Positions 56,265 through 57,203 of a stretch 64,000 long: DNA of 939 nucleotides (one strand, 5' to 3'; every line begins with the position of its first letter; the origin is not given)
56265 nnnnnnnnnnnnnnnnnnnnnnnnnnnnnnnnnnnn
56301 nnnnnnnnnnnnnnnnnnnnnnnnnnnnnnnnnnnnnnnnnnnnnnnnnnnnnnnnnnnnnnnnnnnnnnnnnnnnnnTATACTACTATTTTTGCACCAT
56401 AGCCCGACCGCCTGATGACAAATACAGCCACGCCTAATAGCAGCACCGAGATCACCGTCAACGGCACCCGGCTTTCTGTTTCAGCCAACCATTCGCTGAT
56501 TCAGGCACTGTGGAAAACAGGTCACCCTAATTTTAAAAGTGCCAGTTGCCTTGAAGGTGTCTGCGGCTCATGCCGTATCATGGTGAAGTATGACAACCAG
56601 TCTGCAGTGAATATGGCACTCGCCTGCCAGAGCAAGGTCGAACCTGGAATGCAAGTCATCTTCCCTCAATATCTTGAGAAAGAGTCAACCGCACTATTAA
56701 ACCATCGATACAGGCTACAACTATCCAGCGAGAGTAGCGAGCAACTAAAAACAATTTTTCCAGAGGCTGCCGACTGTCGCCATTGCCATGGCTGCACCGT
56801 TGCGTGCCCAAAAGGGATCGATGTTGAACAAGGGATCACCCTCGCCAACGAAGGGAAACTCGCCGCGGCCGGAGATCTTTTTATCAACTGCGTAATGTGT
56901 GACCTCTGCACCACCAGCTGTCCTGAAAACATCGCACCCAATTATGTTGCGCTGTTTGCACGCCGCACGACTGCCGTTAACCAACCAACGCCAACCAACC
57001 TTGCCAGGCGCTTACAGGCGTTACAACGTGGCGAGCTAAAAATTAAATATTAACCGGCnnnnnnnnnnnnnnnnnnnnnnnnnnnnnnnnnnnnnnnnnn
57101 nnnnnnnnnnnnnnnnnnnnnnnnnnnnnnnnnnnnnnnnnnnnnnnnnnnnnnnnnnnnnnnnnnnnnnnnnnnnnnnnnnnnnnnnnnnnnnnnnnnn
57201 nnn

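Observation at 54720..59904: nadB operonically fused to an FrdB-like Fe-S protein, a second NadB/FrdA-like flavoprotein and a NuoF-like NADH-binding subunit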

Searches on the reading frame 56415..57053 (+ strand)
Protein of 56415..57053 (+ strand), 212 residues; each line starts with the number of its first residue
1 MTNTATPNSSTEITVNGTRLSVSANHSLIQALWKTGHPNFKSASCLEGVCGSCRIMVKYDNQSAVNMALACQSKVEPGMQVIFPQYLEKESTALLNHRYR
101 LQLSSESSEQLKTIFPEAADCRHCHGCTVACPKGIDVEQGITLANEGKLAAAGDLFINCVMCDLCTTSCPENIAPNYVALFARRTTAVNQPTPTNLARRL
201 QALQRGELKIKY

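Call 3: search_protein_families(library=pfam, proteins=[window:56415-57053:+], max_evalue=0.01)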
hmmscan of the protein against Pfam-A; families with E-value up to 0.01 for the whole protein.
window:56415-57053:+ (212 aa): 12 families
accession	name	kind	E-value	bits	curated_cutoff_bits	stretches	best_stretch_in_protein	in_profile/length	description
PF13534.11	Fer4_17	-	3.2e-08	34.5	22.2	1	96-136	22-61/61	4Fe-4S dicluster domain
PF13183.11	Fer4_8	-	1.1e-07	32.7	27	2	50-135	8-68/68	4Fe-4S dicluster domain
PF13187.11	Fer4_9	-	5.4e-07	30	27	1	121-172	2-50/52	4Fe-4S dicluster domain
PF13510.11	Fer2_4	-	7.7e-07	29.5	22.8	1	11-81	4-77/82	2Fe-2S iron-sulfur cluster binding domain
PF00111.32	Fer2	-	2.9e-05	24.4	21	1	14-75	2-76/77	2Fe-2S iron-sulfur cluster binding domain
PF12838.12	Fer4_7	-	8.5e-05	23.4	27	1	121-173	2-52/52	4Fe-4S dicluster domain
PF13237.11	Fer4_10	-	0.00026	21.3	25.5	0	117-136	5-26/53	4Fe-4S dicluster domain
PF13746.11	Fer4_18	-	0.0011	19.6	27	1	116-143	56-83/114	4Fe-4S dicluster domain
PF14691.11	Fer4_20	-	0.0017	18.6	25.8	0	112-172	15-78/113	Dihydroprymidine dehydrogenase domain II, 4Fe-4S cluster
PF13085.11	Fer2_3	-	0.002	18.6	27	1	40-77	48-78/107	2Fe-2S iron-sulfur cluster binding domain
PF14697.11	Fer4_21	-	0.0025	18.4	35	1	119-170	6-52/59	4Fe-4S dicluster domain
PF12800.12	Fer4_4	-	0.0055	17.4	24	0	120-134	3-17/17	4Fe-4S binding domain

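Call 4: search_protein_families(library=ncbifam, proteins=[window:56415-57053:+], max_evalue=0.01)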
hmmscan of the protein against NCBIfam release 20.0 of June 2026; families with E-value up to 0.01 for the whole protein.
window:56415-57053:+ (212 aa): 22 families
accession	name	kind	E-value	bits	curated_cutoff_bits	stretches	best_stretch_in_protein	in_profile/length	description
TIGR00314.1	cdhA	equivalog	3.8e-10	38.2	781.3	1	106-174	386-454/784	CO dehydrogenase/acetyl-CoA synthase complex subunit alpha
NF004616.0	PRK05950.1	subfamily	1.7e-06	27.4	228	0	43-68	56-81/238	succinate dehydrogenase iron-sulfur subunit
NF004898.0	PRK06259.1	equivalog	8.9e-06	24.6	385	1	42-81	49-82/488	fumarate reductase (CoM/CoB) subunit TfrB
NF005746.0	PRK07570.1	subfamily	1.1e-05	24.8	243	0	42-75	55-88/250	succinate dehydrogenase/fumarate reductase iron-sulfur subunit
TIGR00384.1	dhsB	subfamily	1.4e-05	24.6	88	0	43-77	47-75/222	succinate dehydrogenase and fumarate reductase iron-sulfur protein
NF041837.1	rnfC_Methano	equivalog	2.5e-05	23.3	650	1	116-174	355-414/438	Rnf electron transport complex subunit RnfC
NF009226.0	PRK12576.1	equivalog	3.6e-05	23.3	344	0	157-187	208-238/317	succinate dehydrogenase/fumarate reductase iron-sulfur subunit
NF042952.1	MFR_FeS_SdhB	equivalog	0.00019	20.6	600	0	95-142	174-225/320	8-methylmenaquinol:fumarate reductase iron-sulfur subunit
NF004540.0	PRK05888.2-1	equivalog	0.00038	20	215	1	112-172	39-101/139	NADH-quinone oxidoreductase subunit NuoI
TIGR02745.1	ccoG_rdxA_fixG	equivalog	0.00046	19.2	316.7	1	113-143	228-255/435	cytochrome c oxidase accessory protein CcoG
TIGR01971.1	NuoI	subfamily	0.00062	19.4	113.05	1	110-172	34-96/121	NADH-quinone oxidoreductase, chain I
NF006391.0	PRK08640.1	equivalog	0.0011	17.9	244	0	38-64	57-83/254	succinate dehydrogenase iron-sulfur subunit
NF045796.1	DsrK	equivalog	0.0014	17.3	400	0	109-143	108-141/453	sulfate reduction electron transfer complex DsrMKJOP subunit DsrK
NF040763.1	FeFe_hydrog_A6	exception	0.0016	16.9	765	0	12-81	2-71/571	NADH-dependent [FeFe] hydrogenase, group A6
NF045663.1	diclust_near_Sec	equivalog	0.0023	16.1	530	0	155-190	351-386/759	pyridine nucleotide-disulfide oxidoreductase/dicluster-binding protein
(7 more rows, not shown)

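Call 8: search_solved_structures(query=window:56415-57053:+, max_evalue=1)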
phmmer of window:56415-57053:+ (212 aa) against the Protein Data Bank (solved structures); distinct sequences matched with E-value up to 1: 66 (the best 60 are shown).
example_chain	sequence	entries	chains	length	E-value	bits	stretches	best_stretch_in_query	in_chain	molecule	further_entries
3abv_B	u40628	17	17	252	0.00011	25.2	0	43-74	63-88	Succinate dehydrogenase [ubiquinone] iron-sulfur subunit, mitochondrial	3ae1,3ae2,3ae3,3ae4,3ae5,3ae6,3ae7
1zoy_B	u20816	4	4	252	0.00011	25.2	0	43-74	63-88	Iron-sulfur protein | Succinate dehydrogenase [ubiquinone] iron-sulfur subunit, mitochondrial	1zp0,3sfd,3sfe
8riu_A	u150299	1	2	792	0.00013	24.9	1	64-173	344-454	Acetyl-CoA decarbonylase/synthase complex subunit alpha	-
8gs8_B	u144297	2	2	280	0.00016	24.6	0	43-74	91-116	Succinate dehydrogenase [ubiquinone] iron-sulfur subunit, mitochondrial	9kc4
4ytp_B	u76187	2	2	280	0.00017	24.6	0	43-74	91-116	Succinate dehydrogenase [ubiquinone] iron-sulfur subunit, mitochondrial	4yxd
7bkb_C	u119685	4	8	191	0.00018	24.4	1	94-203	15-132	CoB--CoM heterodisulfide reductase subunit C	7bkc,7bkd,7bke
8iuf_S8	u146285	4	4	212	0.00053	22.9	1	90-172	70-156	NDUFS8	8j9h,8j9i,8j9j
3cf4_A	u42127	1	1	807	0.00068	22.6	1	118-180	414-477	Acetyl-CoA decarboxylase/synthase alpha subunit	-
9c0q_A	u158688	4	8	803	0.0012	21.8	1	118-173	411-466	Acetyl-CoA decarbonylase/synthase complex subunit alpha 2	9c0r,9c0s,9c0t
1yq3_B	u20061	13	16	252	0.0016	21.4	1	43-80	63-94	succinate dehydrogenase Ip subunit | Succinate dehydrogenase [ubiquinone] iron-sulfur subunit, mitochondrial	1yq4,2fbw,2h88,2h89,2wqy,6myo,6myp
6lum_B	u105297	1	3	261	0.0016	21.3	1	97-142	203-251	Succinate dehydrogenase subunit B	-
7q5y_D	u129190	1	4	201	0.0028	20.6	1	118-172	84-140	NADH-quinone oxidoreductase subunit I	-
9fq7_2N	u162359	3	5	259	0.0041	20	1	43-84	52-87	Succinate dehydrogenase [ubiquinone] iron-sulfur subunit, mitochondrial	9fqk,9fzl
9iho_G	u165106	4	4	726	0.0052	19.7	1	9-83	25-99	NUAM (75 kDa) subunit of mitochondrial NADH:ubiquinone oxidoreductase (Complex I)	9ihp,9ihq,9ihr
8rvv_C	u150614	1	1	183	0.012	18.5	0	149-174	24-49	H(2):CoB-CoM heterodisulfide,ferredoxin reductase subunit C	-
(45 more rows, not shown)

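Call 28: find_homologous_proteins(query=window:56415-57053:+, max_evalue=0.00001)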
Query window:56415-57053:+ (212 aa): 172 proteins with E <= 0.00001 among 407 candidates; the best 120 are listed.
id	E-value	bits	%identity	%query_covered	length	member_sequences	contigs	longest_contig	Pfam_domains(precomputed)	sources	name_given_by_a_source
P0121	5.6e-139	478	100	100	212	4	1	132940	PF13510.12,PF13534.12,PF13183.12,PF13187.12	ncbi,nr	ncbi:MAG: 2Fe-2S iron-sulfur cluster-binding protein [Gammaproteobacteria bacterium]|nr:2Fe-2S iron-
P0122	1.7e-123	428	89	100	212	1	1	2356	PF13510.12,PF13534.12,PF13183.12,PF13187.12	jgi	-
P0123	1.7e-120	418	87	100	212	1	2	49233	PF13510.12,PF13534.12,PF13183.12,PF13187.12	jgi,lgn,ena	-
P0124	2.6e-116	404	84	100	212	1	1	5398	PF13510.12,PF00111.33,PF13534.12,PF13237.12,PF13183.12,PF13187.12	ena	-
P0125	3.2e-115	401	83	100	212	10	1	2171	PF13510.12,PF00111.33,PF13534.12,PF13183.12,PF13187.12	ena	-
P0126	4.3e-113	394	85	100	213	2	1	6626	PF13510.12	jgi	-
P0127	9.8e-110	383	79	100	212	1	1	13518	PF13510.12,PF13534.12,PF13237.12,PF13183.12,PF13187.12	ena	-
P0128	1.3e-102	360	75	100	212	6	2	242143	PF13510.12,PF13183.12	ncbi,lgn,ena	-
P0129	1.9e-99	349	75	96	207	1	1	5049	PF13510.12,PF00111.33,PF13534.12,PF13183.12,PF13187.12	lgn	-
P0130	5.1e-99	348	71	100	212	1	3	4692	PF13510.12,PF00111.33,PF13534.12,PF13237.12,PF13183.12,PF13187.12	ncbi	-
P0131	1.2e-98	347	74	100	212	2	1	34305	PF13510.12,PF13534.12,PF13237.12,PF13187.12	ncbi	-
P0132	3.3e-98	345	72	100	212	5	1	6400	PF13510.12,PF00111.33,PF13534.12,PF13187.12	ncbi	-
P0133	1.2e-82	294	63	100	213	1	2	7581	PF13510.12,PF14691.12,PF12838.13,PF13534.12,PF13187.12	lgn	-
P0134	1.8e-81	291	62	100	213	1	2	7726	PF13510.12,PF13534.12,PF13183.12,PF13187.12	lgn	-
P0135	5.1e-76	273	60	99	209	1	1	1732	PF13510.12,PF00111.33,PF13534.12,PF13183.12,PF13187.12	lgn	-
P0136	8.5e-75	269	59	98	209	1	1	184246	PF13510.12,PF00111.33,PF13534.12,PF13237.12,PF13183.12,PF13187.12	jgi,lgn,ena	-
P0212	9.7e-49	184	44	98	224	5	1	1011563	PF13183.12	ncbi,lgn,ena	-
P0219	2.0e-48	183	44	91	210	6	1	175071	PF13510.12,PF00111.33,PF13534.12,PF13183.12,PF13187.12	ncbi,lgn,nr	ncbi:MAG: 2Fe-2S iron-sulfur cluster-binding protein [Rhodocyclaceae bacterium]|nr:2Fe-2S iron-sulfu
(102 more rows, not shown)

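Call 30: find_encoding_contigs(protein=P0219, flank=10000, max_places=2)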
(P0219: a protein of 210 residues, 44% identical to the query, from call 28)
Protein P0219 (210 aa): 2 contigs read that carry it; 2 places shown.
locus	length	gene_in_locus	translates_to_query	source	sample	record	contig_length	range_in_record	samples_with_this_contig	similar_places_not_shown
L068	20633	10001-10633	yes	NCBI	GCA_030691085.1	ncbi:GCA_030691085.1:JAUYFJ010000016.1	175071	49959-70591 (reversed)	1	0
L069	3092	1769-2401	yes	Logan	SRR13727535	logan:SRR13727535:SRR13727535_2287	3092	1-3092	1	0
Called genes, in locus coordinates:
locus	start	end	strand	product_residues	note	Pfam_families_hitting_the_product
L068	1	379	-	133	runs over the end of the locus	-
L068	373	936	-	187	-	PF12019:GspH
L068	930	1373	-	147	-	PF07963:N_methyl, PF16732:ComP_DUS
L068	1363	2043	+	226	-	-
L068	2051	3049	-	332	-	PF02401:LYTB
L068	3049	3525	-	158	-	PF01252:Peptidase_A8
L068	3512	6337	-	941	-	PF00133:tRNA-synt_1, PF01406:tRNA-synt_1e (faint), PF09334:tRNA-synt_1g, PF13603:tRNA-synt_1_2 (weak), PF01921:tRNA-synt_1f (weak), PF08264:Anticodon_1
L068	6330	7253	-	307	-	PF06574:FAD_syn, PF01687:Flavokinase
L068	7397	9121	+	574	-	PF01558:POR, PF01855:POR_N, PF17147:PFOR_II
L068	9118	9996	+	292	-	PF02775:TPP_enzyme_C, PF12367:PFO_beta_C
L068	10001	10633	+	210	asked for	PF13510:Fer2_4 (weak), PF00111:Fer2 (weak), PF13183:Fer4_8 (faint), PF13534:Fer4_17 (faint), PF13187:Fer4_9 (weak)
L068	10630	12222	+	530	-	PF00890:FAD_binding_2, PF01134:GIDA, PF01266:DAO, PF03486:HI0933_like (weak), PF07992:Pyr_redox_2 (faint), PF12831:FAD_oxidored (weak)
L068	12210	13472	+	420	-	PF01512:Complex1_51K, PF10531:SLBB (weak), PF22461:SLBB_2 (weak), PF10589:NADH_4Fe-4S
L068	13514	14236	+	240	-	-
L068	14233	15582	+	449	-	PF07690:MFS_1, PF11700:ATG22, PF13347:MFS_2, PF07690:MFS_1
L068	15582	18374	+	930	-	PF00550:PP-binding, PF00501:AMP-binding, PF01553:Acyltransferase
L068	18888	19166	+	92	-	-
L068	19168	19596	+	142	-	PF01850:PIN (weak)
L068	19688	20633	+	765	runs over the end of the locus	PF02465:FliD_N, PF07195:FliD_C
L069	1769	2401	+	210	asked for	PF13510:Fer2_4 (weak), PF00111:Fer2 (weak), PF13183:Fer4_8 (faint), PF13534:Fer4_17 (faint), PF13187:Fer4_9 (weak)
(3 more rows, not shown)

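Call 31: find_encoding_contigs(protein=P0212, flank=10000, max_places=2)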
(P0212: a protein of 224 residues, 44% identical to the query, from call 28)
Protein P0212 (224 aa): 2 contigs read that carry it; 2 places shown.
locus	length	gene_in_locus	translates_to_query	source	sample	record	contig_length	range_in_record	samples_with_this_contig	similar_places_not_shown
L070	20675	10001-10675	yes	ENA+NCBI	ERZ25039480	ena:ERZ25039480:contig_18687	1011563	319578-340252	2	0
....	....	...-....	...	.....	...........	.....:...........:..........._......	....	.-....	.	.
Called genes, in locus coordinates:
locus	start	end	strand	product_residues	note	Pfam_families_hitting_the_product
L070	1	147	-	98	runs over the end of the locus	PF04077:DsrH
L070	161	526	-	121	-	PF02635:DsrE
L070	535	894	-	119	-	PF02635:DsrE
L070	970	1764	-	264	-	PF01077:NIR_SIR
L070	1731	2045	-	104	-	-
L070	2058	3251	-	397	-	PF03460:NIR_SIR_ferr, PF01077:NIR_SIR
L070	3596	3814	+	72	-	PF22295:DUF6967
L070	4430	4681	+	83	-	-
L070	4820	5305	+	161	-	PF01206:TusA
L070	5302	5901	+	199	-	-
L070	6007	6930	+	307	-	PF02668:TauD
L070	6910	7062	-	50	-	-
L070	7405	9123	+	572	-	PF01558:POR, PF01855:POR_N, PF17147:PFOR_II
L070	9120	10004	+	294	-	PF02775:TPP_enzyme_C, PF12367:PFO_beta_C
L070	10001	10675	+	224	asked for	PF13183:Fer4_8 (faint)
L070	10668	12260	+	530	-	PF00890:FAD_binding_2, PF01134:GIDA (weak), PF01266:DAO (weak), PF03486:HI0933_like (weak), PF07992:Pyr_redox_2 (faint), PF12831:FAD_oxidored (weak)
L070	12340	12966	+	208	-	PF01512:Complex1_51K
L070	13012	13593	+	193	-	PF10531:SLBB (weak), PF22461:SLBB_2 (weak), PF10589:NADH_4Fe-4S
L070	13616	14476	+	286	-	PF08668:HDOD, PF01966:HD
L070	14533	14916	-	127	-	PF01627:Hpt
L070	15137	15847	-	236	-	PF00702:Hydrolase, PF13419:HAD_2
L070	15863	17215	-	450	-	PF02881:SRP54_N, PF06414:Zeta_toxin (weak), PF13401:AAA_22 (weak), PF00448:SRP54, PF01656:CbiA (weak), PF02978:SRP_SPB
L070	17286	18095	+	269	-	PF01578:Cytochrom_C_asm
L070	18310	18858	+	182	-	-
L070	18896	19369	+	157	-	-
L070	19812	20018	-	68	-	-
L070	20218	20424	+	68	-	PF10047:DUF2281 (weak)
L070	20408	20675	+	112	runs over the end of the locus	PF02452:PemK_toxin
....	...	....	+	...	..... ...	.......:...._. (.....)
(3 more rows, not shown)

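Call 32: find_encoding_contigs(protein=P0121, flank=10000, max_places=2)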
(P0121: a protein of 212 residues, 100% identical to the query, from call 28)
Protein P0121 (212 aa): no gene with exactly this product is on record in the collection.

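Call 34: search_protein_families(library=ncbifam, proteins=[L068:7397-9121:+, L068:9118-9996:+, L068:13514-14236:+], max_evalue=0.00001)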
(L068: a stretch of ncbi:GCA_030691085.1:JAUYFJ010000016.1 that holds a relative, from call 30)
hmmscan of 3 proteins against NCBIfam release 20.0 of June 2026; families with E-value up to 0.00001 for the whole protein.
L068:7397-9121:+ (574 aa): 19 families
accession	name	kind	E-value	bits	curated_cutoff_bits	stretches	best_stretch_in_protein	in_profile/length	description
TIGR03710.1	OAFO_sf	subfamily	1e-193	645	482.75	1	5-568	1-560/561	2-oxoacid:acceptor oxidoreductase subunit alpha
NF041170.1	Oxoac_fdxalpha_Archa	equivalog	1e-110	371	800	2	125-573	165-623/636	2-oxoacid:ferredoxin oxidoreductase subunit alpha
NF006412.0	PRK08659.1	equivalog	1.2e-107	360.4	411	1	202-572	7-376/378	2-oxoacid:acceptor oxidoreductase subunit alpha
NF007206.0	PRK09627.1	equivalog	2.3e-82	276.9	579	1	201-572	4-375/375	2-oxoglutarate synthase subunit alpha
NF005507.0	PRK07119.1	subfamily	6.1e-68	229.2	399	2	200-400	4-203/352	3-methyl-2-oxobutanoate dehydrogenase subunit VorB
NF040682.1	PorA_Arch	equivalog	2.7e-25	89.1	550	1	201-519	4-308/387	pyruvate synthase subunit PorA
NF007201.0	PRK09622.1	equivalog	4.8e-22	78.4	590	1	204-517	14-313/405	2-oxoacid:ferredoxin oxidoreductase subunit alpha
NF006232.0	PRK08366.1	equivalog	1.1e-21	77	646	1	200-365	7-168/394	2-ketoisovalerate ferredoxin oxidoreductase subunit alpha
NF045764.1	PhenlGlyoxDHPadG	equivalog_domain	8.5e-21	73.9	700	1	201-517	3-313/398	NADH-dependent phenylglyoxylate dehydrogenase subunit alpha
NF006233.0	PRK08367.1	equivalog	5.2e-18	65.1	625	1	200-358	4-158/394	pyruvate ferredoxin oxidoreductase subunit alpha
NF005324.0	PRK06853.1-4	equivalog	2.7e-15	56.7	222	1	114-182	125-193/196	indolepyruvate oxidoreductase subunit beta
TIGR03336.1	IOR_alpha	equivalog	2.9e-14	52.3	650.9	1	201-376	3-172/595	indolepyruvate ferredoxin oxidoreductase subunit alpha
NF005322.0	PRK06853.1-2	equivalog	2.4e-11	43.8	237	1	117-179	135-194/197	indolepyruvate oxidoreductase subunit beta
NF005323.0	PRK06853.1-3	equivalog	5.1e-09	36.3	238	0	113-177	133-194/197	indolepyruvate oxidoreductase subunit beta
NF006211.0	PRK08338.1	equivalog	2.2e-08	33.8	239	1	8-177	3-167/170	2-oxoacid:ferredoxin oxidoreductase subunit gamma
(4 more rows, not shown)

L068:9118-9996:+ (292 aa): 12 families
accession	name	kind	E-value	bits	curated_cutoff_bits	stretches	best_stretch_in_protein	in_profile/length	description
NF008820.0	PRK11866.1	equivalog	4.2e-87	292.2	402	1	11-272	5-265/287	2-oxoacid ferredoxin oxidoreductase subunit beta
TIGR02177.1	PorB_KorB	subfamily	1e-78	264.7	261.9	1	23-271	3-259/286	2-oxoacid:acceptor oxidoreductase, beta subunit, pyruvate/2-ketoisovalerate family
NF041171.1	Oxoac_fdxbeta_Archa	equivalog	9.6e-69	231.9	423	1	23-269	5-261/296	2-oxoacid:ferredoxin oxidoreductase subunit beta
NF008821.0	PRK11869.1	equivalog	6.9e-68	228.6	438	1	17-269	10-258/286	2-oxoacid ferredoxin oxidoreductase subunit beta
NF007207.0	PRK09628.1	equivalog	1.5e-54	185.5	364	1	21-260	16-253/277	2-oxoglutarate ferredoxin oxidoreductase subunit beta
NF008819.1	PRK11865.1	equivalog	3.7e-13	49.4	405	1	24-218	21-223/300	pyruvate synthase subunit PorB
NF008818.0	PRK11864.1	subfamily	1.5e-10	40.7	405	1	23-221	20-222/300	3-methyl-2-oxobutanoate dehydrogenase subunit beta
TIGR03846.1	sulfopy_beta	equivalog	1.2e-07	31.8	221.5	1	53-145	18-115/182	sulfopyruvate decarboxylase subunit beta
NF004813.0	PRK06163.1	equivalog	1.7e-07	31.1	240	1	70-143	54-127/202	hypothetical protein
TIGR02176.1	pyruv_ox_red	equivalog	1.4e-06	26.5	911.35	1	93-208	955-1071/1167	pyruvate:ferredoxin (flavodoxin) oxidoreductase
TIGR03336.1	IOR_alpha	equivalog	4e-06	25.4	650.9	1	23-214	358-538/595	indolepyruvate ferredoxin oxidoreductase subunit alpha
NF045792.1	OxalOxredbeta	equivalog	7.8e-06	25.1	590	0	93-217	103-235/311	oxalate oxidoreductase subunit beta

L068:13514-14236:+ (240 aa): 0 families
